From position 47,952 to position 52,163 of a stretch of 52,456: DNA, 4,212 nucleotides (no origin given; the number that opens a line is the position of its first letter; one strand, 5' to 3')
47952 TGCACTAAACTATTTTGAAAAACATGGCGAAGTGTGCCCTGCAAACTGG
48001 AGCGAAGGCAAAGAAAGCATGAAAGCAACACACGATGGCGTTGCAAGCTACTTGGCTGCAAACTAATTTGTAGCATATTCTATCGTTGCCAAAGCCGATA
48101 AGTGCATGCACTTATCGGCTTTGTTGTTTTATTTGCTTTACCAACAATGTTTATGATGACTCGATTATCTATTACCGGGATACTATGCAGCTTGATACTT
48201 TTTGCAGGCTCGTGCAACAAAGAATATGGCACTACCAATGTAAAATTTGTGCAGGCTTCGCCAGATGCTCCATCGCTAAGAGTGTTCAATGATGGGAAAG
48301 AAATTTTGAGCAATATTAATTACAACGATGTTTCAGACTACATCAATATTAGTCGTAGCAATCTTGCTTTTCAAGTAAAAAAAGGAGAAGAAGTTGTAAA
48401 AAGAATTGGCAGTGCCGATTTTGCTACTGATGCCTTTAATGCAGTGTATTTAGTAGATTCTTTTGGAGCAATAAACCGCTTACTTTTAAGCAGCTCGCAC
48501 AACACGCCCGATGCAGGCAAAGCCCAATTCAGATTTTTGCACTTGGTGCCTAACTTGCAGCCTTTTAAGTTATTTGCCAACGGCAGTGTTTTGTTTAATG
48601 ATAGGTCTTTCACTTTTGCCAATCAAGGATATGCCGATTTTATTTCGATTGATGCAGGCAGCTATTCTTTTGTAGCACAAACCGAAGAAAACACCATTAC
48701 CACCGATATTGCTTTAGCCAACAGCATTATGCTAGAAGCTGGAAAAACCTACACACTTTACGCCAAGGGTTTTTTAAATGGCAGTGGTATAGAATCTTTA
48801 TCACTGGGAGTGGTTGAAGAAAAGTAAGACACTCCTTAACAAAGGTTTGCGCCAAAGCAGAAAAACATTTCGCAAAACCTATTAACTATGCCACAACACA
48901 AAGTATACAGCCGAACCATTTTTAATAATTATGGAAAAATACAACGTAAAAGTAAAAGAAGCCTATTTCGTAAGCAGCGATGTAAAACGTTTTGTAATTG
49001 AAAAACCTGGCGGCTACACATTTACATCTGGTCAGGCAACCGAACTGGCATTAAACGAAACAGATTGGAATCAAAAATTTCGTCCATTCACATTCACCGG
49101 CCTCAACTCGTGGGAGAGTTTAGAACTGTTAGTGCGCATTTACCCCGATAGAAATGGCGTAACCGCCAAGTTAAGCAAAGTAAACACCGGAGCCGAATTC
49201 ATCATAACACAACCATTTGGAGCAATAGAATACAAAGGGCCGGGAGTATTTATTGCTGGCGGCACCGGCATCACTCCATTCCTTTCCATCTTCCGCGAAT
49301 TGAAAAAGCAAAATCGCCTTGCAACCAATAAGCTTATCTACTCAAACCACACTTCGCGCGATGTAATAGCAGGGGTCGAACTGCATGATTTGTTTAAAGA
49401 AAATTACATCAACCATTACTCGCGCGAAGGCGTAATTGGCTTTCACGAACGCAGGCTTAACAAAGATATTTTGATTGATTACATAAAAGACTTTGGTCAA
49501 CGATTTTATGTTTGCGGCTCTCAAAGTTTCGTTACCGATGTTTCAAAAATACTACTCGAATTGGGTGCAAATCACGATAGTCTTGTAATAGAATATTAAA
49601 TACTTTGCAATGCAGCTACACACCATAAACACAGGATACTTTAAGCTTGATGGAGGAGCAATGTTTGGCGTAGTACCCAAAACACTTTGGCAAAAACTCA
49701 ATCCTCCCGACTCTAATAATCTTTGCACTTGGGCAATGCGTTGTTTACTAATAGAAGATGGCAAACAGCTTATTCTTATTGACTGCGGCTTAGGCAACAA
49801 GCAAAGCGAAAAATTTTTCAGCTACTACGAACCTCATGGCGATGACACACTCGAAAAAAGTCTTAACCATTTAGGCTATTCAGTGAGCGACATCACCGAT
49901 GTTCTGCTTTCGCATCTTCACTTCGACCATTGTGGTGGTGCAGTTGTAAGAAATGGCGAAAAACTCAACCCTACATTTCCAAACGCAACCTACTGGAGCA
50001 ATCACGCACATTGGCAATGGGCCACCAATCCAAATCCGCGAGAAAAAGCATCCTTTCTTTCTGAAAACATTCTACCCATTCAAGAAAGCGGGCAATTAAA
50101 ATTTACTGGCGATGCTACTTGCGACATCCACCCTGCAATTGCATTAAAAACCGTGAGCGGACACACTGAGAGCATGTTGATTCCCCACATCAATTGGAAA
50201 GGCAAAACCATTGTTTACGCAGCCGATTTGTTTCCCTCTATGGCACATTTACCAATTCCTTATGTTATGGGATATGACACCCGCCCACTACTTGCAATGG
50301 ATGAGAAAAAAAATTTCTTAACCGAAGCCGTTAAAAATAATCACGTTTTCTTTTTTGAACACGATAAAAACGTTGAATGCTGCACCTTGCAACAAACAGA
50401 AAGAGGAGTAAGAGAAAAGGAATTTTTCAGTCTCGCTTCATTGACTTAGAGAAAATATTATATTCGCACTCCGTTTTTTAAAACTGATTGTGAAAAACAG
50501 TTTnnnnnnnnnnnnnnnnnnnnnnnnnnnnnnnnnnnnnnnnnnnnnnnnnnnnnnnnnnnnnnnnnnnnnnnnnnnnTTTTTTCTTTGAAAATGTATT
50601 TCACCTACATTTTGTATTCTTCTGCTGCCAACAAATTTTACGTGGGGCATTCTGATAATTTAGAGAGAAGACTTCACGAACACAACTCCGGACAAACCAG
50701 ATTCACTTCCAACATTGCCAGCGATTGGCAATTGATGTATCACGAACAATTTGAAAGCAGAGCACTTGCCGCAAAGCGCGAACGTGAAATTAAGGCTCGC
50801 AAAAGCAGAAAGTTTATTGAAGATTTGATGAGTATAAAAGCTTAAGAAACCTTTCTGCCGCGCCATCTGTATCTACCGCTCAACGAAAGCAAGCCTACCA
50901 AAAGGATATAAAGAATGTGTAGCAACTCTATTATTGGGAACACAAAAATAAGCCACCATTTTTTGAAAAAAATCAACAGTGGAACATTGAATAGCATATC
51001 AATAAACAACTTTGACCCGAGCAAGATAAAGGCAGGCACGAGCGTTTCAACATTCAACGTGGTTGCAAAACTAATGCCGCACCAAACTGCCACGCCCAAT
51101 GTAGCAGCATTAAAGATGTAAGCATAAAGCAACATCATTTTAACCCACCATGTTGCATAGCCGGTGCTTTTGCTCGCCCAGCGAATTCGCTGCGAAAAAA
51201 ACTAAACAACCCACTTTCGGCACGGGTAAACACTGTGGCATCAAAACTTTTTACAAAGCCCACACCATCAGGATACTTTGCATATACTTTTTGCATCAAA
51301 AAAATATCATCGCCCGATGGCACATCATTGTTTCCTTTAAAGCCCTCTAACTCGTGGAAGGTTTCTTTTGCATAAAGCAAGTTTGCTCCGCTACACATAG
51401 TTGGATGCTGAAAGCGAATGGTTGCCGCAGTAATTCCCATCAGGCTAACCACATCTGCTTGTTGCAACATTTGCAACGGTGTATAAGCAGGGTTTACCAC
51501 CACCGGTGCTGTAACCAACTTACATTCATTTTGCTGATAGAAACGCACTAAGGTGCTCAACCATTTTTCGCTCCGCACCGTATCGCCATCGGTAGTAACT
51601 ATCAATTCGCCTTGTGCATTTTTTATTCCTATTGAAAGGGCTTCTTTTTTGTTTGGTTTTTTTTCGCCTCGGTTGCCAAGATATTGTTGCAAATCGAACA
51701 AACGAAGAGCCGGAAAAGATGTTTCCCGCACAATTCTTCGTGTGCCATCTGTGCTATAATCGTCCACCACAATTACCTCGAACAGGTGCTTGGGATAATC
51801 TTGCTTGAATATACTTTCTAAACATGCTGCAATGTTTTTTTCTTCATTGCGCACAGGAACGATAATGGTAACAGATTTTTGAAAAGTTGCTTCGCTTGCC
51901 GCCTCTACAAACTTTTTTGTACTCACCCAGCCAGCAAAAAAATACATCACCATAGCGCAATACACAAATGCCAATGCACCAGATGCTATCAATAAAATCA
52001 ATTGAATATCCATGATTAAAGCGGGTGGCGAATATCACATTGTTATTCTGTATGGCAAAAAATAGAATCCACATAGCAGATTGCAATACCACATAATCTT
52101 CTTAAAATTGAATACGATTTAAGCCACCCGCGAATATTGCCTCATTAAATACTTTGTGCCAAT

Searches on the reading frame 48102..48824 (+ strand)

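Call 32: search_protein_families(library=pfam, proteins=[window:48102-48824:+], max_evalue=0.01)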
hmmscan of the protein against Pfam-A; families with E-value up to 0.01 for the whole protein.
window:48102-48824:+ (241 aa): 1 family
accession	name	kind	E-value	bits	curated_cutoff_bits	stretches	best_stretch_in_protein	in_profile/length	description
PF14344.12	DUF4397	-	9.7e-26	91.1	30.6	2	46-153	2-114/119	Domain of unknown function (DUF4397)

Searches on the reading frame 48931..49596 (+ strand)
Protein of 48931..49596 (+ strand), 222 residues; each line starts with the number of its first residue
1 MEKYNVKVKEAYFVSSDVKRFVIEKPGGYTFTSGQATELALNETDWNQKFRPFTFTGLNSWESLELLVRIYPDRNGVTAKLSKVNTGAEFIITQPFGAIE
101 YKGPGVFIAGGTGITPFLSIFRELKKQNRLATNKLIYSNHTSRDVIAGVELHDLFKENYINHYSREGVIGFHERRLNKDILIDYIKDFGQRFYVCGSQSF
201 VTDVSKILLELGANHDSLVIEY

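Call 32: search_protein_families(library=pfam, proteins=[window:48931-49596:+], max_evalue=0.01)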
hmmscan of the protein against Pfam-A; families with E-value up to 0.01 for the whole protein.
window:48931-49596:+ (222 aa): 4 families
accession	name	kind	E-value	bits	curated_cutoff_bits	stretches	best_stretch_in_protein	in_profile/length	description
PF00175.26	NAD_binding_1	-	5.2e-10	40.4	22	1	107-205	1-108/109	Oxidoreductase NAD-binding domain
PF08030.17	NAD_binding_6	-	3.9e-06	27.5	22.2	1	106-129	5-28/156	Ferric reductase NAD binding domain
PF22290.1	DmmA-like_N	-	5.5e-06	27.3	33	1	106-217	22-123/124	Dimethylamine monooxygenase subunit DmmA-like, N-terminal domain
PF00970.30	FAD_binding_6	-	7.2e-06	26.7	21.1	1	6-101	2-99/99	Oxidoreductase FAD-binding domain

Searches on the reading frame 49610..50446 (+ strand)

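Call 32: search_protein_families(library=pfam, proteins=[window:49610-50446:+], max_evalue=0.01)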
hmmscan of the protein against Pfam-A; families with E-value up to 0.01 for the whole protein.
window:49610-50446:+ (279 aa): 2 families
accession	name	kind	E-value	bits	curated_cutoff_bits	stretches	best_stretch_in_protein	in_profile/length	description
PF00753.33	Lactamase_B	-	2e-13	51.1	22.7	1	45-218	8-161/196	Metallo-beta-lactamase superfamily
PF12706.13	Lactamase_B_2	-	5.6e-06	26.5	27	1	55-207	3-143/200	Beta-lactamase superfamily domain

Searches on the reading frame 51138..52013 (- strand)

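Call 32: search_protein_families(library=pfam, proteins=[window:51138-52013:-], max_evalue=0.01)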
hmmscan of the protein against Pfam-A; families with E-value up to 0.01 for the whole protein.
window:51138-52013:- (292 aa): 5 families
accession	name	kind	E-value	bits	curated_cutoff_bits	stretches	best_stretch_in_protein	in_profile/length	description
PF00535.33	Glycos_transf_2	-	5.2e-25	88.8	23.3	1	49-220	1-165/168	Glycosyl transferase family 2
PF13641.12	Glyco_tranf_2_3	-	5.9e-15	56.3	27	1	48-242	3-193/230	Glycosyltransferase like family 2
PF13506.12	Glyco_transf_21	-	1.7e-07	31.3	21.7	1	120-226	15-121/174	Glycosyl transferase family 21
PF10111.15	Glyco_tranf_2_2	-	2.2e-07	31.1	27.3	1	49-180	1-127/276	Glycosyltransferase like family 2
PF13632.12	Glyco_trans_2_3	-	1.6e-05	25.3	27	1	138-246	2-109/198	Glycosyl transferase family group 2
